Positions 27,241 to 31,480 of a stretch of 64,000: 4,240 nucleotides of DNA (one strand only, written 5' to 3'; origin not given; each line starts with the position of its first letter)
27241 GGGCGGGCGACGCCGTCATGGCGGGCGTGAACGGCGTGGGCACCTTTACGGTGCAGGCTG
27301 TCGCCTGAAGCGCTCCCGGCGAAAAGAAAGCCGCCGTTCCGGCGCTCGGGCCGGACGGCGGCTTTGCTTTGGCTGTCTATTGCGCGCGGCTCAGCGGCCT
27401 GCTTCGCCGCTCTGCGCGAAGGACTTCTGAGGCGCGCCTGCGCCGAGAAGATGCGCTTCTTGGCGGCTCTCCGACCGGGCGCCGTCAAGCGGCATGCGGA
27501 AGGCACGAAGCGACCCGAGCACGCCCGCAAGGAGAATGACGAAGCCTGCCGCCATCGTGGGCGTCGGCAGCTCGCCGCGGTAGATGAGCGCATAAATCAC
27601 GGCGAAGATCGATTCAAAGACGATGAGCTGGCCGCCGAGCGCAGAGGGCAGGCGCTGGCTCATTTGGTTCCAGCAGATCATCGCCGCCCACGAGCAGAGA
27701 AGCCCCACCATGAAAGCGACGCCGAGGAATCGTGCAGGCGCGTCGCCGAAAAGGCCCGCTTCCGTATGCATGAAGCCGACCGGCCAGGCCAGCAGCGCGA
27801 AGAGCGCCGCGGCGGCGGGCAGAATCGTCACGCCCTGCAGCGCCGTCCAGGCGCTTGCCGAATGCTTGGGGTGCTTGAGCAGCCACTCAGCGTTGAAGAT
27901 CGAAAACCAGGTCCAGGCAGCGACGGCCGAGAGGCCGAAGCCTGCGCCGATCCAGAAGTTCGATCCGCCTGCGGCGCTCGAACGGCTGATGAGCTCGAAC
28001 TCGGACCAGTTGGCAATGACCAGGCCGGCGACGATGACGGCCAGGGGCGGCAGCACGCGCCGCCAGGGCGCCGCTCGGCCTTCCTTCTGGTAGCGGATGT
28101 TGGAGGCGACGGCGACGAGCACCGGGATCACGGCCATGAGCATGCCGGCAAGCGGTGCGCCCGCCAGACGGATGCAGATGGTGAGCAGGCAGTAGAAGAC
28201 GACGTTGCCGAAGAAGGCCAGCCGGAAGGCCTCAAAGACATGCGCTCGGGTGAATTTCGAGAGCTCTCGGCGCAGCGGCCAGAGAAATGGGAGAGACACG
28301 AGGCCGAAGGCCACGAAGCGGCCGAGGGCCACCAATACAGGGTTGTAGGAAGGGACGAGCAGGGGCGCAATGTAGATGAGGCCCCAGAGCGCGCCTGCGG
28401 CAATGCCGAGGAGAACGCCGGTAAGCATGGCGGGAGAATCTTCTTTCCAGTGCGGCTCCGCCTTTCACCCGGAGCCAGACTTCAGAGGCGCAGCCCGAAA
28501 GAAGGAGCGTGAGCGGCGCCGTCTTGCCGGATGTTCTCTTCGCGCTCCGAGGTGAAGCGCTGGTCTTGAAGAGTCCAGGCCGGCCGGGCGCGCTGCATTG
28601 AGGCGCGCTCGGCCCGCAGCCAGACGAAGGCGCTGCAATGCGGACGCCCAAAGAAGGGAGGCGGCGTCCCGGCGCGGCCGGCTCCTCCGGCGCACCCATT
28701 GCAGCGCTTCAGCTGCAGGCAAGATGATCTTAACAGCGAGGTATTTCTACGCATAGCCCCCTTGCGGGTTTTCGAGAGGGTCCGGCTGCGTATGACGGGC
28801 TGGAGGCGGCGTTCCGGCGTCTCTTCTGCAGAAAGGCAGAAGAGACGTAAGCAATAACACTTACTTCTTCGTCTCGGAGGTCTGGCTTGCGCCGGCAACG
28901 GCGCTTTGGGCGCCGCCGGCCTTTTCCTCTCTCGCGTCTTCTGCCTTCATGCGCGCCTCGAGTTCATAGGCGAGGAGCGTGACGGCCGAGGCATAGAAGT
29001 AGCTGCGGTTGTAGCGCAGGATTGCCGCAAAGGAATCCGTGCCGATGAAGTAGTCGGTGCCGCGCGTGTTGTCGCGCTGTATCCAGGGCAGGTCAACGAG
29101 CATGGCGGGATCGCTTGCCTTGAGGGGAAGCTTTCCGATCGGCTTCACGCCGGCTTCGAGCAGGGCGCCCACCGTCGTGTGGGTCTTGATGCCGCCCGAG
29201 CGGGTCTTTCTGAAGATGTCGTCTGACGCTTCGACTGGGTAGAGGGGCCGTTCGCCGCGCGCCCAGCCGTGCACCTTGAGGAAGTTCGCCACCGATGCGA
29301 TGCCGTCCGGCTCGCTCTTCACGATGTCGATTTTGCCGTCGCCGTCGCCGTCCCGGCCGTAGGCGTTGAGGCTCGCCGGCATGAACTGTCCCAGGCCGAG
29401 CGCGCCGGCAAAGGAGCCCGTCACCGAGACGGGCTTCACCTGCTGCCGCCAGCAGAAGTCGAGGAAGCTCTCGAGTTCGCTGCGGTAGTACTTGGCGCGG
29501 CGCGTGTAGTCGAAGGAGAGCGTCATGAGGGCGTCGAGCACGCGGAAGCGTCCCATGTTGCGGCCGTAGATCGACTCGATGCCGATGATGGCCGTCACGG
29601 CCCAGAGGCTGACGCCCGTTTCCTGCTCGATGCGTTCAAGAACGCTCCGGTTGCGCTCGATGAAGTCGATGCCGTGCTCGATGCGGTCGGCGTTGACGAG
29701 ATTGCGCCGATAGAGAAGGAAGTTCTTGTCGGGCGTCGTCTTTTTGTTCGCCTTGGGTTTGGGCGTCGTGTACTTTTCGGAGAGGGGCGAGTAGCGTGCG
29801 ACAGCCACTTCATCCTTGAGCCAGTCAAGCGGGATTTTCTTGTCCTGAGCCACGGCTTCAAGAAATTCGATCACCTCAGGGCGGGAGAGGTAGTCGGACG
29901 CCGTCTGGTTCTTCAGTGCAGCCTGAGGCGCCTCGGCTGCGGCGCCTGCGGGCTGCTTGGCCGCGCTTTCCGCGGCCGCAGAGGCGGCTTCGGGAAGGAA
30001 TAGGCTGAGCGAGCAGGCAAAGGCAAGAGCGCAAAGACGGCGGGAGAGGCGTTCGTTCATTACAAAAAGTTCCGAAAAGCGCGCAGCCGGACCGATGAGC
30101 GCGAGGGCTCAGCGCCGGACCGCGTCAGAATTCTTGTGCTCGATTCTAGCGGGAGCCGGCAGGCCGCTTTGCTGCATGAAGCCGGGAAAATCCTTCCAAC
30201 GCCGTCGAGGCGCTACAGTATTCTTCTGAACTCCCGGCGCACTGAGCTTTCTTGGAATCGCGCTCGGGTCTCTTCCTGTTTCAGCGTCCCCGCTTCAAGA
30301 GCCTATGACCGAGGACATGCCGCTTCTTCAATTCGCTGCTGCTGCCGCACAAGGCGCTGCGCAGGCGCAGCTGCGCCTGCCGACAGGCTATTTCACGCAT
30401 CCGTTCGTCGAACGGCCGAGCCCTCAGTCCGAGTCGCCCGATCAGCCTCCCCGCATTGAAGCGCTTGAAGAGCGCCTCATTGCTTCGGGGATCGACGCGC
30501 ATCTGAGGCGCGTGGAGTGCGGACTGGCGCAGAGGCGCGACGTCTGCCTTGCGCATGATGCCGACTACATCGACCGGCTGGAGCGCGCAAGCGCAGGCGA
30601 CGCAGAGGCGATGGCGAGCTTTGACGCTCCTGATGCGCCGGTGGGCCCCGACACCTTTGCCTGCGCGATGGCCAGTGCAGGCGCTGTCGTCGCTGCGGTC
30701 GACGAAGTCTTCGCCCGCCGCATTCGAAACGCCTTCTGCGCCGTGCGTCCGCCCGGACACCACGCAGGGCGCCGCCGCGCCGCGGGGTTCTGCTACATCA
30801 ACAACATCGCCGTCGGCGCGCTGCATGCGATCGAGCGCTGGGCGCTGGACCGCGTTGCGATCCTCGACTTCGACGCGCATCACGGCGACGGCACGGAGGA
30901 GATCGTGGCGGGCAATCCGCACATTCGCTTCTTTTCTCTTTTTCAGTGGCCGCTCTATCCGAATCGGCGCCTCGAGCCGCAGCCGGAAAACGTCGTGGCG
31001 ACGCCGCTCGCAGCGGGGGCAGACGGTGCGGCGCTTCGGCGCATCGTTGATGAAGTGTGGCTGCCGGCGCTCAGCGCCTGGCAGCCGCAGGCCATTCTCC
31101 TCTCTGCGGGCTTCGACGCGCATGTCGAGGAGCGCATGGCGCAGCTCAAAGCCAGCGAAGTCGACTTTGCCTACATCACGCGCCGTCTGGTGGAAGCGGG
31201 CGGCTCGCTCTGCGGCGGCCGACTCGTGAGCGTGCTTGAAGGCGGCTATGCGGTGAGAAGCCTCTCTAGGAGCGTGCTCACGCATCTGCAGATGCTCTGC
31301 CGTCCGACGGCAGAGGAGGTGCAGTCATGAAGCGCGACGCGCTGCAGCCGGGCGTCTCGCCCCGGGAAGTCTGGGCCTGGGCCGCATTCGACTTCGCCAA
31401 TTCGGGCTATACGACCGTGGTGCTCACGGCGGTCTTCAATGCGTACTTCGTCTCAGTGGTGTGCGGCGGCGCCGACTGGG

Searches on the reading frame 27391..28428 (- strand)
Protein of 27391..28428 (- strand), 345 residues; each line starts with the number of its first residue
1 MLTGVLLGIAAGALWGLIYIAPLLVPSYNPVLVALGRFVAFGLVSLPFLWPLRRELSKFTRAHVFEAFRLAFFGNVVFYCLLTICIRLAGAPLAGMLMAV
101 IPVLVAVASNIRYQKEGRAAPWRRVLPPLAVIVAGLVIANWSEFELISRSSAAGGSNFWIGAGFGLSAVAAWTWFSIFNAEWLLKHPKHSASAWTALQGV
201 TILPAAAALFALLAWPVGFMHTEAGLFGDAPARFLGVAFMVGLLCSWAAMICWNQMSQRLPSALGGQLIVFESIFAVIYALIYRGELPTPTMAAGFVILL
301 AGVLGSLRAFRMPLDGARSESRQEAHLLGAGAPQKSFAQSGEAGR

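Call 3: search_protein_families(library=pfam, proteins=[window:27391-28428:-], max_evalue=0.01)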
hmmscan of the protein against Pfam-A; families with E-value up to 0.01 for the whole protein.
window:27391-28428:- (345 aa): 1 family
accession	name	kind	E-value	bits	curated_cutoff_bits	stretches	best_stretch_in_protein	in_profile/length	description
PF00892.27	EamA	-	7.5e-16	59.1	28.2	2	3-114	2-112/135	EamA-like transporter family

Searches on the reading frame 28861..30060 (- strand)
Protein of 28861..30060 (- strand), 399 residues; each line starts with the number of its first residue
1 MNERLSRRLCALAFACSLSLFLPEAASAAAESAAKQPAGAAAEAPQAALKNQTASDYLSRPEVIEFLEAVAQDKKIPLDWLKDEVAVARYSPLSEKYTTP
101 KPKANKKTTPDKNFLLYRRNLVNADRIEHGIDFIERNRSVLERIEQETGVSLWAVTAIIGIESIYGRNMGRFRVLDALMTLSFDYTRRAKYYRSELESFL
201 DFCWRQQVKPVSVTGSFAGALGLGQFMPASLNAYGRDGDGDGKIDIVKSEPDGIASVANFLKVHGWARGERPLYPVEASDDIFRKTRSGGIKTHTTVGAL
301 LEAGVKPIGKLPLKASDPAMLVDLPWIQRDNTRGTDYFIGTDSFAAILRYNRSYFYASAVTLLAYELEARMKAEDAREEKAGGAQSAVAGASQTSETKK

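Call 3: search_protein_families(library=pfam, proteins=[window:28861-30060:-], max_evalue=0.01)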
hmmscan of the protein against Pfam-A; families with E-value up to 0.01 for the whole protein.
window:28861-30060:- (399 aa): 1 family
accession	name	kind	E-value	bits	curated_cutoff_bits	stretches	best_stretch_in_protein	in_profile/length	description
PF13406.11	SLT_2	-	2.2e-74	250.7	24.3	1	64-364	7-291/292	Transglycosylase SLT domain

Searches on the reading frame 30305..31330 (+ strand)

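Call 3: search_protein_families(library=pfam, proteins=[window:30305-31330:+], max_evalue=0.01)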
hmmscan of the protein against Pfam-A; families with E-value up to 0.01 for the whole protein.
window:30305-31330:+ (341 aa): 1 family
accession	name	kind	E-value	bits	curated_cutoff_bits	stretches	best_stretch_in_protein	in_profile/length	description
PF00850.24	Hist_deacetyl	-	3.2e-75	253.7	27.9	1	45-330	2-297/298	Histone deacetylase domain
